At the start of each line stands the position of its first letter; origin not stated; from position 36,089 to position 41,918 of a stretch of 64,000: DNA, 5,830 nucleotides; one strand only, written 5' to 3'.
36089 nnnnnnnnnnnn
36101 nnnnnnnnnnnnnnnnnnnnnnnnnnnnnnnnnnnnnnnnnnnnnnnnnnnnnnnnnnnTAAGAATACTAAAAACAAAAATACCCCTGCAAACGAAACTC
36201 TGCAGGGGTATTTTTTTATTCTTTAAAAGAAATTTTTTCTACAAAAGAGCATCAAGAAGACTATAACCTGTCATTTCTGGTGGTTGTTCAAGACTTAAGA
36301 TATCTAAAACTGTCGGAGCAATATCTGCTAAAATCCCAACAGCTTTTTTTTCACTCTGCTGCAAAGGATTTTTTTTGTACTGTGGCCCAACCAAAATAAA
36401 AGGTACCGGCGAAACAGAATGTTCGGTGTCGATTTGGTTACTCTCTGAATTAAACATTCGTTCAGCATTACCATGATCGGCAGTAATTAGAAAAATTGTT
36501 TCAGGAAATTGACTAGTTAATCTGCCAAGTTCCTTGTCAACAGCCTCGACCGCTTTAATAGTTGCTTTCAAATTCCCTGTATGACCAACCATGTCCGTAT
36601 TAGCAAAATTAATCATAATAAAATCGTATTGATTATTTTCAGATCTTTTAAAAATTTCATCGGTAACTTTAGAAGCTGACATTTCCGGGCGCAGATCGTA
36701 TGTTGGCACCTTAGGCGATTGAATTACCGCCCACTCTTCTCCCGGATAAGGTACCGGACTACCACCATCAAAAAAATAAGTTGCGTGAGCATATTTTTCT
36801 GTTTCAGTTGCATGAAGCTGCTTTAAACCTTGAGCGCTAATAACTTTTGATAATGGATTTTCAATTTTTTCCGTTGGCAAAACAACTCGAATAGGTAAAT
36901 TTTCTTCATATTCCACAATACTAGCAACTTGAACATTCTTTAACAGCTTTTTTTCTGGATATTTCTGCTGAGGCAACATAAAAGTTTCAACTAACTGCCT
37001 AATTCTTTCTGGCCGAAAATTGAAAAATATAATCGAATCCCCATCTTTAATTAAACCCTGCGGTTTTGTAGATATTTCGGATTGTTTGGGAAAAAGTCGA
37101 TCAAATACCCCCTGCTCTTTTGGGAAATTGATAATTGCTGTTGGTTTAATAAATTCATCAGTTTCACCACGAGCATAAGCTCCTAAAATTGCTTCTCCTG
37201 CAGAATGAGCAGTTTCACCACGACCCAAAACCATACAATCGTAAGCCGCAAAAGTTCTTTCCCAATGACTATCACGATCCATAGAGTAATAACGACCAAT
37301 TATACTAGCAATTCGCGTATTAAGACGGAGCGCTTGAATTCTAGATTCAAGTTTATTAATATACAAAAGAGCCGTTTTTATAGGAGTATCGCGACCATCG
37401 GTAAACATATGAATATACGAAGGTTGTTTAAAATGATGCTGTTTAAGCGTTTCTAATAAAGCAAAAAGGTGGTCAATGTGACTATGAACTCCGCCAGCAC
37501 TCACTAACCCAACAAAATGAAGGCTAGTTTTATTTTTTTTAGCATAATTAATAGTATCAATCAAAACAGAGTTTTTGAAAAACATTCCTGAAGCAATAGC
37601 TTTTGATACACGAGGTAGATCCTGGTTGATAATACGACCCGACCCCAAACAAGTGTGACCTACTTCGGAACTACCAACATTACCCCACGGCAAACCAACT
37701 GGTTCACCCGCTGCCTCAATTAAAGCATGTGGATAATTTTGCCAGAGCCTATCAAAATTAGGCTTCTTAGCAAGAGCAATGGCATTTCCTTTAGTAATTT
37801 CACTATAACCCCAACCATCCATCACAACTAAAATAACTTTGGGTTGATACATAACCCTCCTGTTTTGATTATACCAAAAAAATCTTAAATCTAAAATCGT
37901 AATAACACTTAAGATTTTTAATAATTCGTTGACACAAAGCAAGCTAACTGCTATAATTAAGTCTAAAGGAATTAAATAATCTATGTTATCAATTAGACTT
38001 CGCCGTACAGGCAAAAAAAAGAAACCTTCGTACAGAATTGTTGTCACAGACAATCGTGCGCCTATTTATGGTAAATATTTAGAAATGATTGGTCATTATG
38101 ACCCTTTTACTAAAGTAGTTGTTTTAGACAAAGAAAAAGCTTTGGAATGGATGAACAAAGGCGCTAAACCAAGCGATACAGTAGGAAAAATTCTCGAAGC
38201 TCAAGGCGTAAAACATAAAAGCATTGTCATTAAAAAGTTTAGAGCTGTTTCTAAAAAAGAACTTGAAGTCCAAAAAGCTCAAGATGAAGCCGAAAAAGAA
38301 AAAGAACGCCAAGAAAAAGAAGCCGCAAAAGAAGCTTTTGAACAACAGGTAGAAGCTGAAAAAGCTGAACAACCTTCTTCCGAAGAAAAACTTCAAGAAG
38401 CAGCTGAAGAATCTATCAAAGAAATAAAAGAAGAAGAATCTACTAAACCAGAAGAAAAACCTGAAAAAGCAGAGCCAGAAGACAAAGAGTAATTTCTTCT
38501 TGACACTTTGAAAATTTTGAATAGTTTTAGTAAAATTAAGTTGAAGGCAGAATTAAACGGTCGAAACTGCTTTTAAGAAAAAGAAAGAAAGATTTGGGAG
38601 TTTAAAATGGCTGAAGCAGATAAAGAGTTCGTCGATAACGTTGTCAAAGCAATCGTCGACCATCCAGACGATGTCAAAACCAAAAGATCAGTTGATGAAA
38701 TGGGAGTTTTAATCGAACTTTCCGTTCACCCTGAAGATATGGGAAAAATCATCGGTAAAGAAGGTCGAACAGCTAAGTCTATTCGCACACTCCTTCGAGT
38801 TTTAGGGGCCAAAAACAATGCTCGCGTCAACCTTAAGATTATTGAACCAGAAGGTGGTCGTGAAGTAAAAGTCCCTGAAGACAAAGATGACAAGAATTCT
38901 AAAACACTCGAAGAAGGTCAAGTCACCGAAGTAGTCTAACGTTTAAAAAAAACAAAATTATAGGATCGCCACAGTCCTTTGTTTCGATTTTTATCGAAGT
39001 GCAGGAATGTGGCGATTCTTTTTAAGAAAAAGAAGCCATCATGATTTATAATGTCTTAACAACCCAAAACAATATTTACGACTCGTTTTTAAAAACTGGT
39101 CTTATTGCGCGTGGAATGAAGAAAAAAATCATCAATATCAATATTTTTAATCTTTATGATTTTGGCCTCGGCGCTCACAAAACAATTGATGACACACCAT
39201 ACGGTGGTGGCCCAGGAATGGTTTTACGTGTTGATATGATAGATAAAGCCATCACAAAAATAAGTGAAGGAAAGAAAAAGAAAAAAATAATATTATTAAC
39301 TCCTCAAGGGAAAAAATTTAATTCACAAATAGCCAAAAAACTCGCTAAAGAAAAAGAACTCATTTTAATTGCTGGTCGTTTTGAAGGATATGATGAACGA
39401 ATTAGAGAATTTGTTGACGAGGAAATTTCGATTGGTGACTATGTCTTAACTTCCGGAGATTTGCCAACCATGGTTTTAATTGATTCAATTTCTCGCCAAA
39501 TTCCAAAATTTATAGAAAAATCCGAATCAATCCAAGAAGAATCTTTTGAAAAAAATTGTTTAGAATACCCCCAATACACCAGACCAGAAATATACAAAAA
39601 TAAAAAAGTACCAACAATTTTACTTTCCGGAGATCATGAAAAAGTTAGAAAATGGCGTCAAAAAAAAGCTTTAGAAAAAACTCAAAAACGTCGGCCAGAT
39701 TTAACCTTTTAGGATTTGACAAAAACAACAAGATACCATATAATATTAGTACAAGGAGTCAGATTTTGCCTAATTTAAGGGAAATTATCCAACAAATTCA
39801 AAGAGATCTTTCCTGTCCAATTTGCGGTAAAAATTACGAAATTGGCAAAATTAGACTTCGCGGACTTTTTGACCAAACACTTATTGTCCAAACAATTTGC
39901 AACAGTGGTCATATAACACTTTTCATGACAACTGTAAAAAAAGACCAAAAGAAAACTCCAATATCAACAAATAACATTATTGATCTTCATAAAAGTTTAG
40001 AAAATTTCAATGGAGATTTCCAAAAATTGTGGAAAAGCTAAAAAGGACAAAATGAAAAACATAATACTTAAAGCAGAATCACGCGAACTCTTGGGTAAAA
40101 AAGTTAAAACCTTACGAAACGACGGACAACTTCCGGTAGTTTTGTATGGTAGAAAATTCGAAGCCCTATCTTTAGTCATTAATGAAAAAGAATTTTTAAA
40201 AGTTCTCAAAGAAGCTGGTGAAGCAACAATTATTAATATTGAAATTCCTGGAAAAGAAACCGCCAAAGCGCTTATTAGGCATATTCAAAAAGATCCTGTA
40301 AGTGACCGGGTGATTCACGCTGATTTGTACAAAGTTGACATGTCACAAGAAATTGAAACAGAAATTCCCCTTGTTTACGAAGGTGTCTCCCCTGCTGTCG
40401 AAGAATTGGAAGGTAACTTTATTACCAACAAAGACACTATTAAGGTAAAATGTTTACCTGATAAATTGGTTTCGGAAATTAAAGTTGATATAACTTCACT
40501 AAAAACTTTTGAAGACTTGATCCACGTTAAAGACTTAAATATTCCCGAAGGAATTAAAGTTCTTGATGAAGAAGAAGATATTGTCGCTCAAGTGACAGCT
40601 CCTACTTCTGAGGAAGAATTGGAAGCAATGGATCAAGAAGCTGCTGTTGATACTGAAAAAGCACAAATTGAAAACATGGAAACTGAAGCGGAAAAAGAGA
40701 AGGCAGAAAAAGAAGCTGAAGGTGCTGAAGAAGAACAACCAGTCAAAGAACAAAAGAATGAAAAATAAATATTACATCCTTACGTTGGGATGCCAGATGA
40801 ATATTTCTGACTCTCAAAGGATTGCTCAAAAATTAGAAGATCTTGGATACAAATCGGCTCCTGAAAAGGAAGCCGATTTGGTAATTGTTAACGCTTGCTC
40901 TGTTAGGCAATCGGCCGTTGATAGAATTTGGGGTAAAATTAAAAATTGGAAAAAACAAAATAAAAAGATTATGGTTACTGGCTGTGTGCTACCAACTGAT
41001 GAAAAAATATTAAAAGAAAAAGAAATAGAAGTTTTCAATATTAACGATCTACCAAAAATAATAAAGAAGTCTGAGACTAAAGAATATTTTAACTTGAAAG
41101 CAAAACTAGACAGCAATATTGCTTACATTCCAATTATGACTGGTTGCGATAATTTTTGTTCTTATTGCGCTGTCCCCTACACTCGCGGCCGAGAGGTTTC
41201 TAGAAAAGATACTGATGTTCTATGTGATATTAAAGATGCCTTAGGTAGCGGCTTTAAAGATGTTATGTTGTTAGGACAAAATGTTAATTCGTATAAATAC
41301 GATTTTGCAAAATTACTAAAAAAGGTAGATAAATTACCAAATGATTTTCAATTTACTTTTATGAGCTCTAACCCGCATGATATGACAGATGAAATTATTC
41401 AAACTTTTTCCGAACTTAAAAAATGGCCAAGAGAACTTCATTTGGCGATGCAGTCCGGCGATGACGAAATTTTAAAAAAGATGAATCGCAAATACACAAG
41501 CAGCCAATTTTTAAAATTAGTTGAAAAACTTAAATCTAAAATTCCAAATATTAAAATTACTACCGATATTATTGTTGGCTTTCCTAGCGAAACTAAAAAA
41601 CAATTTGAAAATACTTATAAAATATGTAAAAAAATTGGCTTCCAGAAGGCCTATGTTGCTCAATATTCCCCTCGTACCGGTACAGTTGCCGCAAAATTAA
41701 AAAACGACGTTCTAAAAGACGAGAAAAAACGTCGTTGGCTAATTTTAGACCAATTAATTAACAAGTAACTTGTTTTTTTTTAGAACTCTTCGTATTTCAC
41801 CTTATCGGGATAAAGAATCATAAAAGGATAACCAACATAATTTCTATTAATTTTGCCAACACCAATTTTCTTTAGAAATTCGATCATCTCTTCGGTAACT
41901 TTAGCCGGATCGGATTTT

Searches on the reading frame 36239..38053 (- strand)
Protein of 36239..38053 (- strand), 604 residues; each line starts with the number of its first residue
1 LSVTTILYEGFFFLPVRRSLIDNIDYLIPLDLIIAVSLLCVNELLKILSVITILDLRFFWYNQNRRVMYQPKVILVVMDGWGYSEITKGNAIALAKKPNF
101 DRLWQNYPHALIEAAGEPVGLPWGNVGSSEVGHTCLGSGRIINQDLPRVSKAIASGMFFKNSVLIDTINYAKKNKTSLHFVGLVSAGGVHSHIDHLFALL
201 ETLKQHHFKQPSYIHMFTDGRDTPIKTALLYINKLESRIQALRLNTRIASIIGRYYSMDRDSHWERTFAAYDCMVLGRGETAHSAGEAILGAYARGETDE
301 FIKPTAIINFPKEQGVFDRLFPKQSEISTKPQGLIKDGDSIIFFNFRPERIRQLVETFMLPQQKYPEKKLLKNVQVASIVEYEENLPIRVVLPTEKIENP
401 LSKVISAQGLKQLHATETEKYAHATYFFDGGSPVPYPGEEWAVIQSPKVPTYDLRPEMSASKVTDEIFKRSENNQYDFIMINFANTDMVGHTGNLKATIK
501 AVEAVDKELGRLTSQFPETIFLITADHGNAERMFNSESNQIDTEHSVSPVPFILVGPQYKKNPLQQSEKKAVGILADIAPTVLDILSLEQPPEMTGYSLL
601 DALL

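Call 70: search_protein_families(library=pfam, proteins=[window:36239-38053:-], max_evalue=0.00001)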
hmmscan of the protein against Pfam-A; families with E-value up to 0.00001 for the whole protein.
window:36239-38053:- (604 aa): 3 families
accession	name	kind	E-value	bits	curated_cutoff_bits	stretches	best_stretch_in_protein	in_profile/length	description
PF01676.23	Metalloenzyme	-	7.6e-75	252.1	24.3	1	72-589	2-251/252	Metalloenzyme superfamily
PF06415.18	iPGM_N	-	6.3e-68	229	27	1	149-384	1-217/217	BPG-independent PGAM N-terminus (iPGM_N)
PF01663.27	Phosphodiest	-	6.4e-08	33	23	1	422-531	103-223/342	Type I phosphodiesterase / nucleotide pyrophosphatase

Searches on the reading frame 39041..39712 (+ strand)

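Call 70: search_protein_families(library=pfam, proteins=[window:39041-39712:+], max_evalue=0.00001)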
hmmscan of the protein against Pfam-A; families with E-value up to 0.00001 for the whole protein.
window:39041-39712:+ (223 aa): 1 family
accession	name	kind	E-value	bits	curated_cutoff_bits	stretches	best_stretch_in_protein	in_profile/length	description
PF01746.26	tRNA_m1G_MT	-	2.6e-52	177.9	27.3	1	27-219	6-195/195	tRNA (Guanine-1)-methyltransferase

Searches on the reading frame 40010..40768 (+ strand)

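Call 70: search_protein_families(library=pfam, proteins=[window:40010-40768:+], max_evalue=0.00001)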
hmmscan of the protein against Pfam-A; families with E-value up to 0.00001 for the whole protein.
window:40010-40768:+ (252 aa): 2 families
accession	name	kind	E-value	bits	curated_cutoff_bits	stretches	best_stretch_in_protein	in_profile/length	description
PF01386.24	Ribosomal_L25p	-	4.8e-21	75.4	23.6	1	20-106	1-82/82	Ribosomal L25p family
PF14693.11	Ribosomal_TL5_C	-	6.7e-19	68.5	27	1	114-198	1-83/84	Ribosomal protein TL5, C-terminal domain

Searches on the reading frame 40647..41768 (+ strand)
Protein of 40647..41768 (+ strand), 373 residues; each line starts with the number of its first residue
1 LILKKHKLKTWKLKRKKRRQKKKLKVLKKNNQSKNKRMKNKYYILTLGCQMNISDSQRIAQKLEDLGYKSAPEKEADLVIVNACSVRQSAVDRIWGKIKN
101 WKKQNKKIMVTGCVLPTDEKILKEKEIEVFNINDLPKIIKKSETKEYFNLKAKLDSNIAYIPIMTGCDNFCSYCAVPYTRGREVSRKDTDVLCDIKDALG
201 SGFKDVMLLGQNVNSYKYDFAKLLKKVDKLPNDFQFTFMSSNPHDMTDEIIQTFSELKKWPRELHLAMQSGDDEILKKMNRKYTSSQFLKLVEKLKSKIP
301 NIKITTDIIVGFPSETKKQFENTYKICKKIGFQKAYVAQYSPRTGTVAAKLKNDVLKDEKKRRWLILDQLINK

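Call 70: search_protein_families(library=pfam, proteins=[window:40647-41768:+], max_evalue=0.00001)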
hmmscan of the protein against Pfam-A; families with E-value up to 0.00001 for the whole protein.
window:40647-41768:+ (373 aa): 2 families
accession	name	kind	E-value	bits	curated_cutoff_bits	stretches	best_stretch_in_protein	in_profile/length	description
PF04055.27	Radical_SAM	-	8e-27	94.9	29.5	1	161-325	1-164/166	Radical SAM superfamily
PF00919.26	UPF0004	-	1.7e-23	82.9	27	1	41-127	1-91/98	Uncharacterized protein family UPF0004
